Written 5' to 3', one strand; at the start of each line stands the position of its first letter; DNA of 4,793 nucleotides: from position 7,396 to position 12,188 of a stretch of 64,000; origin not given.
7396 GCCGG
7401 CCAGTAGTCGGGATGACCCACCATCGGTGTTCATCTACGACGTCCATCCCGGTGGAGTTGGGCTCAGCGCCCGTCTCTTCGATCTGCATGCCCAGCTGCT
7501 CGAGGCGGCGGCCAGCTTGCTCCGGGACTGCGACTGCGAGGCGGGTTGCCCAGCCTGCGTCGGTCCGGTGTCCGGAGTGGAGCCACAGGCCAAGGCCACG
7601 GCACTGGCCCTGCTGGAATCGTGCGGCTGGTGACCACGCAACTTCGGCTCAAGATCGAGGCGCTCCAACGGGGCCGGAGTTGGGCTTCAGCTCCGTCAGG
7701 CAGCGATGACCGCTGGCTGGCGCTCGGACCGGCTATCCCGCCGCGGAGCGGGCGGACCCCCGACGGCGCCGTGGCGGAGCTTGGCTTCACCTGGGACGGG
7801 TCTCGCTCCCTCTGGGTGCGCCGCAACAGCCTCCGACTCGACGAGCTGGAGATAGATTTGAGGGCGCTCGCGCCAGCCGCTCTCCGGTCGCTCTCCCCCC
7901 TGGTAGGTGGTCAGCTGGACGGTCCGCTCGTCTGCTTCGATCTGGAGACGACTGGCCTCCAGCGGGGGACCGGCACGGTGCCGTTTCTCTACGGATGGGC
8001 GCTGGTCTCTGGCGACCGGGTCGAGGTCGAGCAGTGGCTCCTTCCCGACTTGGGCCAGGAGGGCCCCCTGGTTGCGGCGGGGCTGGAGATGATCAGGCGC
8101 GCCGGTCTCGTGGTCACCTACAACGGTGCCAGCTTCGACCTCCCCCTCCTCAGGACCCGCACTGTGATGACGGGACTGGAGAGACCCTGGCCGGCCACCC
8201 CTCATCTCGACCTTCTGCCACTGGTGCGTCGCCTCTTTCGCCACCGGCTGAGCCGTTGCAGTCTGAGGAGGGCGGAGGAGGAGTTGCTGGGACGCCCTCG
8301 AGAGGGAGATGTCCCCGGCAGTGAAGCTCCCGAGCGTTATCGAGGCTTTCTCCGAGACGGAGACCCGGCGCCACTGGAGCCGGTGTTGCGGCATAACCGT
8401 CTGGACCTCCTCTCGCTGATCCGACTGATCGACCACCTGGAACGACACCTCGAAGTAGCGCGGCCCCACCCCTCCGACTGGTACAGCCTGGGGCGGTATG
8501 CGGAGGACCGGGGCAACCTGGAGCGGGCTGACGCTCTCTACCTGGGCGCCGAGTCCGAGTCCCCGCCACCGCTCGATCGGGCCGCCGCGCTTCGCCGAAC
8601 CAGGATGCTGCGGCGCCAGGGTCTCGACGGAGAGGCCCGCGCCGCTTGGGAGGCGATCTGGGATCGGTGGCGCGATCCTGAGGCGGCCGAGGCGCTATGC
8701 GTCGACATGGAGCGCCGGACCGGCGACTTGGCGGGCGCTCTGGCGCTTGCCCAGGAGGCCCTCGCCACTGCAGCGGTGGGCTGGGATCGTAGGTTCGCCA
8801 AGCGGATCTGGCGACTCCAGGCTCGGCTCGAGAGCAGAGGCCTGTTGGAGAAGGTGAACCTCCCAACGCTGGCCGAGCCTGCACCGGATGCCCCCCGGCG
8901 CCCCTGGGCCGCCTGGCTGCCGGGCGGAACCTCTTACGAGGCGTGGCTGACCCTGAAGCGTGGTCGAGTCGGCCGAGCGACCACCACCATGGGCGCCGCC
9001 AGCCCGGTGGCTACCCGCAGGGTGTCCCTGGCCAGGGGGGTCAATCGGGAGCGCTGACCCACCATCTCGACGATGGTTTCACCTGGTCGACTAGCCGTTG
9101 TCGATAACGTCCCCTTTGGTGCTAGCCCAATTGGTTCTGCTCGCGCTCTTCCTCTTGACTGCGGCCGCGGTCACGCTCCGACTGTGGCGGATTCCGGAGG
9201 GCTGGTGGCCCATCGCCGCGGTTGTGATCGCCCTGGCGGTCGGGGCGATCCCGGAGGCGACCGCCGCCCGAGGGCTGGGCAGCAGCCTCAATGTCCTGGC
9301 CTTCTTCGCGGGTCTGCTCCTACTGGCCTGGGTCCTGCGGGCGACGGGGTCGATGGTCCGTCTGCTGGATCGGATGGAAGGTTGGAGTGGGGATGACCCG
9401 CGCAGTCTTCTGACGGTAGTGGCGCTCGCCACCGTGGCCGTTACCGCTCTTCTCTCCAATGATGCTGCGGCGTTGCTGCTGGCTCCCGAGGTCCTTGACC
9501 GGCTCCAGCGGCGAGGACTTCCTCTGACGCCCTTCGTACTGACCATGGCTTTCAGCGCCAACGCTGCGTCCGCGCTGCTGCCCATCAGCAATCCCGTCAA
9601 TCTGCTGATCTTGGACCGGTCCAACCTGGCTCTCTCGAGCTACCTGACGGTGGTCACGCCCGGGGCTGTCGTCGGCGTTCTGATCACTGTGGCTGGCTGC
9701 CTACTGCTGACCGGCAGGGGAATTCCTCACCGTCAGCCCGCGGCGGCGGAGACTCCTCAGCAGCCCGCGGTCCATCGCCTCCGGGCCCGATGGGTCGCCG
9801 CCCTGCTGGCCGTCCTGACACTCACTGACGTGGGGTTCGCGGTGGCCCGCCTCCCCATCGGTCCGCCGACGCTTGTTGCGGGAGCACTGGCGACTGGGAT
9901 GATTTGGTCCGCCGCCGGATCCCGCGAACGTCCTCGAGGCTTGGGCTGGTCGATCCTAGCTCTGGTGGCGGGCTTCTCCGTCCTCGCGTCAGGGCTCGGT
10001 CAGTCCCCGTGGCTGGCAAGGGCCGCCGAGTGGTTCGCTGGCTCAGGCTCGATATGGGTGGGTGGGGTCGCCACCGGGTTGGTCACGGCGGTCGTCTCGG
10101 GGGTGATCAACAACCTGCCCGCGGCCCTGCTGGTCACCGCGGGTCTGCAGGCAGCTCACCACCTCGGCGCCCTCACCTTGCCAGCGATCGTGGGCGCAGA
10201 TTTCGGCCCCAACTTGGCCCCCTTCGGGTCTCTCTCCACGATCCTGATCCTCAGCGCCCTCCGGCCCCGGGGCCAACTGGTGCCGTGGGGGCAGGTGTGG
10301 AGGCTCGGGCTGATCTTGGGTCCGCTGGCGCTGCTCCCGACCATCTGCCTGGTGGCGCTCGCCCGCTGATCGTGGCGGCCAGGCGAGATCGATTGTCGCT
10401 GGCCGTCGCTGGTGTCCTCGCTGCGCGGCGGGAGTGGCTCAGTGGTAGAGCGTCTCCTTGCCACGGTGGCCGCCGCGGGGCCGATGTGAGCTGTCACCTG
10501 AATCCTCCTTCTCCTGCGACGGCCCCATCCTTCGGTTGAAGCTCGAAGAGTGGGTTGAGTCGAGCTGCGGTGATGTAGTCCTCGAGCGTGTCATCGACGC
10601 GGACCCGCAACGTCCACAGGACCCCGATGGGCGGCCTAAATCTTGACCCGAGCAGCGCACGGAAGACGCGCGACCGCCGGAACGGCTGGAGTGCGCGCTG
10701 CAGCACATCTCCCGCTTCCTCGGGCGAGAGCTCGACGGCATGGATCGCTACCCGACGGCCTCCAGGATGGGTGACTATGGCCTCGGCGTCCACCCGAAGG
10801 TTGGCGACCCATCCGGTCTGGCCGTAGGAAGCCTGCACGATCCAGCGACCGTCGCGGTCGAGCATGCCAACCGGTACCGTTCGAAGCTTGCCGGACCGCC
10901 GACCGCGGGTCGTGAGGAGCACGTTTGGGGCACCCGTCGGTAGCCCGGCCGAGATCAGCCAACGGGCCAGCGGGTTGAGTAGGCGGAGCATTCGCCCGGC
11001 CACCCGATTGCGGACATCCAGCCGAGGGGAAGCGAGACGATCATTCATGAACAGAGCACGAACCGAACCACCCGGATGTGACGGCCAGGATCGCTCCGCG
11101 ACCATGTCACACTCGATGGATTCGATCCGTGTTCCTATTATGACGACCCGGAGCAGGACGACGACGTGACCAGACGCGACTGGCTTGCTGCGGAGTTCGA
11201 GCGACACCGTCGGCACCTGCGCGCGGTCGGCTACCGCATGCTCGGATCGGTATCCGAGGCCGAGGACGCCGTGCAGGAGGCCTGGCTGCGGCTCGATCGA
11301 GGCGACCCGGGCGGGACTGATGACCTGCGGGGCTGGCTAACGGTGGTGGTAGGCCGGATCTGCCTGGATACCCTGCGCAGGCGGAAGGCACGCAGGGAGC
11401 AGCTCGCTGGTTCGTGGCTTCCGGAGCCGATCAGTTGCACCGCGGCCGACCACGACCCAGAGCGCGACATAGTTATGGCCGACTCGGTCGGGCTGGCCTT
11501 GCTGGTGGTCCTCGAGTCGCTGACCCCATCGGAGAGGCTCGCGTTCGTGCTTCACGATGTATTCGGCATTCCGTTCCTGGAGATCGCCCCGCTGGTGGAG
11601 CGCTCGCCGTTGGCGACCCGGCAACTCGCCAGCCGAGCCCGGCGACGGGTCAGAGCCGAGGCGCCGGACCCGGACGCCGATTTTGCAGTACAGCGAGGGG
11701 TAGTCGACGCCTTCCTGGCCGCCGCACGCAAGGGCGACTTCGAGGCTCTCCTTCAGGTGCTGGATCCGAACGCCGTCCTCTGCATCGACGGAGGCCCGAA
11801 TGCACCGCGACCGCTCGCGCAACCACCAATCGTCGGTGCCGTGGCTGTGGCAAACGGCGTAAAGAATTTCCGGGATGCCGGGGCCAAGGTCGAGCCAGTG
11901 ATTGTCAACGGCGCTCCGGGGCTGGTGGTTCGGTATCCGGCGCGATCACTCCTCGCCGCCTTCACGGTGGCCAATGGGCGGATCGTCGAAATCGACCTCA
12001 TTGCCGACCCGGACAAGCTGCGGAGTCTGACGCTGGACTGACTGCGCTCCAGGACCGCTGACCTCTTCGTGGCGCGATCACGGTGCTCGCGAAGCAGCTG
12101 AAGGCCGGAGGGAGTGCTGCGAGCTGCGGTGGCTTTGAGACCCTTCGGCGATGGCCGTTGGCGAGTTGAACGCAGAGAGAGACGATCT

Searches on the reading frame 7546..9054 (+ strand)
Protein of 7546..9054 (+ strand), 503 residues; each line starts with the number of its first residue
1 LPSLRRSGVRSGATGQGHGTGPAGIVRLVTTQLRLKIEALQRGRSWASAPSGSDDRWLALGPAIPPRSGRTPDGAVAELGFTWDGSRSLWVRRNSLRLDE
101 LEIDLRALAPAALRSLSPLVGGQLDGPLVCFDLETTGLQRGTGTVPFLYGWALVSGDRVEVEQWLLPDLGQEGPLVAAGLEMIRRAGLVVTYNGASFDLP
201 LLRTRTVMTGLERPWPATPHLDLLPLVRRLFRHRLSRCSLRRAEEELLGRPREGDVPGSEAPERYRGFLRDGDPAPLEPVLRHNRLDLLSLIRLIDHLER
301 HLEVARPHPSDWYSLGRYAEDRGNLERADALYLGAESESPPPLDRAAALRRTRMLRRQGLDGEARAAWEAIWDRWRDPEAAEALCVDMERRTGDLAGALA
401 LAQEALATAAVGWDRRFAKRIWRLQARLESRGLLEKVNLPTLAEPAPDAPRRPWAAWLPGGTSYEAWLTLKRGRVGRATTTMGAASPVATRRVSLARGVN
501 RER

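Call 113: search_protein_families(library=pfam, proteins=[window:7546-9054:+], max_evalue=0.001)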
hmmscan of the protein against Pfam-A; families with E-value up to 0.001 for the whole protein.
window:7546-9054:+ (503 aa): 1 family
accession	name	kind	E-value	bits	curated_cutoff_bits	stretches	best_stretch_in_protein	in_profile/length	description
PF13482.12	RNase_H_2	-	4.6e-33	114.9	22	1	129-298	1-164/165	RNase_H superfamily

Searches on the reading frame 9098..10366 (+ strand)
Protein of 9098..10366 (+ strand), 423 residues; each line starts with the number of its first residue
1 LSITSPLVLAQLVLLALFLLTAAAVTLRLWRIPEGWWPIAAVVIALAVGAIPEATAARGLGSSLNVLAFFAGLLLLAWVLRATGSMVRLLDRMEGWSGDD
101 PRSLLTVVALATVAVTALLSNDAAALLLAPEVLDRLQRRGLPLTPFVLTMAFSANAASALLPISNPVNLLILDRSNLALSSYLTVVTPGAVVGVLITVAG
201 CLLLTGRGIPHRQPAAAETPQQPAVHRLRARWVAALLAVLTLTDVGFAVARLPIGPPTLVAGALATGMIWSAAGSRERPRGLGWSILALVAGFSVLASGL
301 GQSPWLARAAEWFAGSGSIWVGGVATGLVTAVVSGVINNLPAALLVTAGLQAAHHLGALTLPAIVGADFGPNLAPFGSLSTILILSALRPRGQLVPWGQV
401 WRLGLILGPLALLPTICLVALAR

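Call 113: search_protein_families(library=pfam, proteins=[window:9098-10366:+], max_evalue=0.001)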
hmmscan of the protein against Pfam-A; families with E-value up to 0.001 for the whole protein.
window:9098-10366:+ (423 aa): 2 families
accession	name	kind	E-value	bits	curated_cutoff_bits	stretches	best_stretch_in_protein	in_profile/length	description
PF03600.22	CitMHS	-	2.5e-31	109.4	31.9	1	39-357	13-322/336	Citrate transporter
PF02040.21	ArsB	-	7.7e-21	75.4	22.2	1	17-416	5-416/423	Arsenical pump membrane protein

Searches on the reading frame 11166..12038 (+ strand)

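Call 113: search_protein_families(library=pfam, proteins=[window:11166-12038:+], max_evalue=0.001)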
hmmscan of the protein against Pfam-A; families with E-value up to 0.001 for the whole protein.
window:11166-12038:+ (291 aa): 3 families
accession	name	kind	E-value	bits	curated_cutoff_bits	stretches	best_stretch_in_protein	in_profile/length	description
PF04542.20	Sigma70_r2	-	1.3e-12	47.8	24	1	11-75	2-70/71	Sigma-70 region 2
PF08281.18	Sigma70_r4_2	-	7.2e-07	29.2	25.7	1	111-161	3-53/54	Sigma-70, region 4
PF12680.13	SnoaL_2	-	0.00061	20.8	27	0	180-254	1-69/102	SnoaL-like domain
